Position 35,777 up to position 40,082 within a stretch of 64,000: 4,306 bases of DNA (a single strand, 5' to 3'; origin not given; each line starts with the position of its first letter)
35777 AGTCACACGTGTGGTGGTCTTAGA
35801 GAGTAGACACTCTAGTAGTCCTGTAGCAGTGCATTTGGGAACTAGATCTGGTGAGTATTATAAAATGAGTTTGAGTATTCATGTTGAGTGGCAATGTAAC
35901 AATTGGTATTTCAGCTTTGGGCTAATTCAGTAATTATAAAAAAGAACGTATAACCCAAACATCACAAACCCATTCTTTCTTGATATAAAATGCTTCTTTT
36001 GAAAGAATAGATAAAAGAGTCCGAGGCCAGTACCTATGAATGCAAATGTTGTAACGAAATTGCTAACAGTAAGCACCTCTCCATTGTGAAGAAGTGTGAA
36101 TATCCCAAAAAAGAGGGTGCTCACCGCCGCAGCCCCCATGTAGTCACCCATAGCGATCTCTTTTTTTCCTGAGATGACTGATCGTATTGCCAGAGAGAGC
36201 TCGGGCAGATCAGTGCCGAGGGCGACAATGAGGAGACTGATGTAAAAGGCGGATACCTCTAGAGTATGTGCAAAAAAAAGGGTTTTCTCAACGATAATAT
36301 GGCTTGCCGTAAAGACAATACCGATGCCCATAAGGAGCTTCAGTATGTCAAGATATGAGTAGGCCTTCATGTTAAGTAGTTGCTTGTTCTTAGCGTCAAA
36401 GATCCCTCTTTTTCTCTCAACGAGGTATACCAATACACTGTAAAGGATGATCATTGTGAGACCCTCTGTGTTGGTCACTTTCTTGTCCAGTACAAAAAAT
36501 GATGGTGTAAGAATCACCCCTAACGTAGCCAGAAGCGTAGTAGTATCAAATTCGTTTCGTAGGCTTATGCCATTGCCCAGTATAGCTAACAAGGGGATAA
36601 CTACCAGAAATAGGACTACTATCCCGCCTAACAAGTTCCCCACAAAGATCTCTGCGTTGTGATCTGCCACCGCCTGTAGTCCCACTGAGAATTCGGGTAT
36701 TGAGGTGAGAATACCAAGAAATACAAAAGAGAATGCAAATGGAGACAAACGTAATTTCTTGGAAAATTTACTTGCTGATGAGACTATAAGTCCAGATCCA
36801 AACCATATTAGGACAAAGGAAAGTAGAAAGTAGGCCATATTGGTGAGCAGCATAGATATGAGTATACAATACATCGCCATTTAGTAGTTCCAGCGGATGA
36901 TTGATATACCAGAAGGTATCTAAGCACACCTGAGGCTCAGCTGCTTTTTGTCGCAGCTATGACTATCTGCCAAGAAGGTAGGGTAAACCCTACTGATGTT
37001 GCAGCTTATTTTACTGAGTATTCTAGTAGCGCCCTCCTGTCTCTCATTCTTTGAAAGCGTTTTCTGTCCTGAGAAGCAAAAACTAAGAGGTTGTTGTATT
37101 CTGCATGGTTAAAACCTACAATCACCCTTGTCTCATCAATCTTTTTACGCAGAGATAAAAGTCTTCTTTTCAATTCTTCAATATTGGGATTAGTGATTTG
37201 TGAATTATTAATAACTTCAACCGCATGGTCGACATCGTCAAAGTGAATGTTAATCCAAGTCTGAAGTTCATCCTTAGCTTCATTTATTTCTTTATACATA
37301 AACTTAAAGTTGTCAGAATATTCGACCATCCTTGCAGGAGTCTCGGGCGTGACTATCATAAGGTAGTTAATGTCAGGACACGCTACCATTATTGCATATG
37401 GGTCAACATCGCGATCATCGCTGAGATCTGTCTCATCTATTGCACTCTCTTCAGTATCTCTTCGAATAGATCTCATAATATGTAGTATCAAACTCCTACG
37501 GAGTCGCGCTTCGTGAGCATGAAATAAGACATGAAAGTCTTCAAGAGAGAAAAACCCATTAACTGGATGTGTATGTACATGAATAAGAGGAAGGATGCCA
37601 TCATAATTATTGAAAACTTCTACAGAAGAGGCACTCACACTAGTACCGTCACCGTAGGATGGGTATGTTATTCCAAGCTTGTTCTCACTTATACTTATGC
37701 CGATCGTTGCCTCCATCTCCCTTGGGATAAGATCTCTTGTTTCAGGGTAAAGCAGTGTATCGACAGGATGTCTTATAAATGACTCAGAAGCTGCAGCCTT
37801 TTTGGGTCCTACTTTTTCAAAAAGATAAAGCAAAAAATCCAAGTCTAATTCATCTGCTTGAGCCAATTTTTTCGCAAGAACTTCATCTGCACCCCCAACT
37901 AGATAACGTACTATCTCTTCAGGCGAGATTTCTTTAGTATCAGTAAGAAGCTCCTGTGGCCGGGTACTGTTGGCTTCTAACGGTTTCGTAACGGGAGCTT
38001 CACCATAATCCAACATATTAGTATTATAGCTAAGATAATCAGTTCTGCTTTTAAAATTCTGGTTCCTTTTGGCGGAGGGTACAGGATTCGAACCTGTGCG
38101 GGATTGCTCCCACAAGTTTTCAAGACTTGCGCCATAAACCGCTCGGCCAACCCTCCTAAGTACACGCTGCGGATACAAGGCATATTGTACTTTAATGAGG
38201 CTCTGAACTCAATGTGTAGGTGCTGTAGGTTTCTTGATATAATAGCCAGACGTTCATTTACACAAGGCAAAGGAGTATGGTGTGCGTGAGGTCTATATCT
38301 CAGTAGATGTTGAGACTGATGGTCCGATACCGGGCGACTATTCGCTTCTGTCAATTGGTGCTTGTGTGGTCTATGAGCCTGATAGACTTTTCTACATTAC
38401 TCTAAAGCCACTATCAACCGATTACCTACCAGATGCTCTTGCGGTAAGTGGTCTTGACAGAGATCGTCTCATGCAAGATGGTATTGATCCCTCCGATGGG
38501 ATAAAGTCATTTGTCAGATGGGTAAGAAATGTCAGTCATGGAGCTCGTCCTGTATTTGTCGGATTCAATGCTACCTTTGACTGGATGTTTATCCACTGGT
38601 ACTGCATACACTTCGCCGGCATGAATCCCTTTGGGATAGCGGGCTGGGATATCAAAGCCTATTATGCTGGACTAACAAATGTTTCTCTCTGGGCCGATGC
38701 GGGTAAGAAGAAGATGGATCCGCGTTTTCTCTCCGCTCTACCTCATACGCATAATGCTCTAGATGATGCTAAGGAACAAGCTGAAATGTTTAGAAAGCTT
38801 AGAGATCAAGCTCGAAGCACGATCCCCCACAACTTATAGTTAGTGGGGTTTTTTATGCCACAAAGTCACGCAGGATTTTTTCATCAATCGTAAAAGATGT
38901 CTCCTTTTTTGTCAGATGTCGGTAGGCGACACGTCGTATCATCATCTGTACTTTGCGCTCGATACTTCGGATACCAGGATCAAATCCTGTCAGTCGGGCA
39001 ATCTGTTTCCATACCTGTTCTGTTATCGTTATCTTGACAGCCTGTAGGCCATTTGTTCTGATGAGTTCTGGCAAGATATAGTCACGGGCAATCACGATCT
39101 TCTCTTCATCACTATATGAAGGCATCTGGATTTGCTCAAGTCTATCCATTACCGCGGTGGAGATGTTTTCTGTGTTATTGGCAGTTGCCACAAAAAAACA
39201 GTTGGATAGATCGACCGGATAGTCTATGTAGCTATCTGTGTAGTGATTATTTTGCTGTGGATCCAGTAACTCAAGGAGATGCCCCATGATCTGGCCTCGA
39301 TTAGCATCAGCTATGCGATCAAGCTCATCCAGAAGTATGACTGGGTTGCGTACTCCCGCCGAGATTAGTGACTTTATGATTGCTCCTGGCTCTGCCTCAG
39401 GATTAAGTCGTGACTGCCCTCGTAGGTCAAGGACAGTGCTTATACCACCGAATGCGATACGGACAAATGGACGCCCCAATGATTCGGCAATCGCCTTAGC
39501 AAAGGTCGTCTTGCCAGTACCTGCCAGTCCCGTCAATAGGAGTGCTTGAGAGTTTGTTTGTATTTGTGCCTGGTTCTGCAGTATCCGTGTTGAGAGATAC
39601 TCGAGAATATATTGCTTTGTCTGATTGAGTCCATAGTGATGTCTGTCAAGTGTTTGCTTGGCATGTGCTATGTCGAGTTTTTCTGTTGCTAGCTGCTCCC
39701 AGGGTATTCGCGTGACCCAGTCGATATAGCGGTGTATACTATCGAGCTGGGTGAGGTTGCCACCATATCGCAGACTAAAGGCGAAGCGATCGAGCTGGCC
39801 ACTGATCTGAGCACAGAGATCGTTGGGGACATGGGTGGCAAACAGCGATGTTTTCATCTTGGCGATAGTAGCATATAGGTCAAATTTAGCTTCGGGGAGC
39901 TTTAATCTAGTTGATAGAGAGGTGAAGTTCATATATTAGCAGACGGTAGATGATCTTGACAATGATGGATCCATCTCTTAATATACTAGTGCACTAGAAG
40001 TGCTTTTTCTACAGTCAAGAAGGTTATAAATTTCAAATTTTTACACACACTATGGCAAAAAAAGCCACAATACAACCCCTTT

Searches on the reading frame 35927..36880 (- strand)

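Call 62: search_protein_families(library=pfam, proteins=[window:35927-36880:-], max_evalue=0.001)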
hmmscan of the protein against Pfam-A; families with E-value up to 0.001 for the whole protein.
window:35927-36880:- (317 aa): 1 family
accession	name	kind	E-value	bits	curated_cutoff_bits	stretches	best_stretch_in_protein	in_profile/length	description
PF01699.29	Na_Ca_ex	-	5e-33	114.6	24.9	2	15-153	3-148/151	Sodium/calcium exchanger protein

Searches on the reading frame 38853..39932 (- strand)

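Call 44: search_protein_families(library=pfam, proteins=[window:38853-39932:-], max_evalue=0.001)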
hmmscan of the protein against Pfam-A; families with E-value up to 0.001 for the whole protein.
window:38853-39932:- (359 aa): 9 families
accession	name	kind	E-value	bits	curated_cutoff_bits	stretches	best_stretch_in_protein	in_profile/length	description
PF00004.35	AAA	-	4.3e-19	69.7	21.2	1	131-269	1-127/131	ATPase family associated with various cellular activities (AAA)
PF07728.20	AAA_5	-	3e-07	31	22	1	131-264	2-138/139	AAA domain (dynein-related subfamily)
PF13401.12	AAA_22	-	5e-06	27.3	27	1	127-225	4-110/130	AAA domain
PF13191.12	AAA_16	-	5.6e-06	27.4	32.6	1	124-164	19-63/167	AAA ATPase domain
PF07726.17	AAA_3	-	2.6e-05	24.5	27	1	131-256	2-115/131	ATPase family associated with various cellular activities (AAA)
PF22667.2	Lon_lid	-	4.8e-05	23.4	27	1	293-344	2-54/57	Lon protease AAA+ ATPase lid domain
PF13173.12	AAA_14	-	8.2e-05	23.1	27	0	128-226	2-75/129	AAA domain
PF07724.20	AAA_2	-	0.0001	22.8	27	1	131-259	6-132/166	AAA domain (Cdc48 subfamily)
PF02367.23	TsaE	-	0.00079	19.8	26.6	0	121-153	14-46/128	Threonylcarbamoyl adenosine biosynthesis protein TsaE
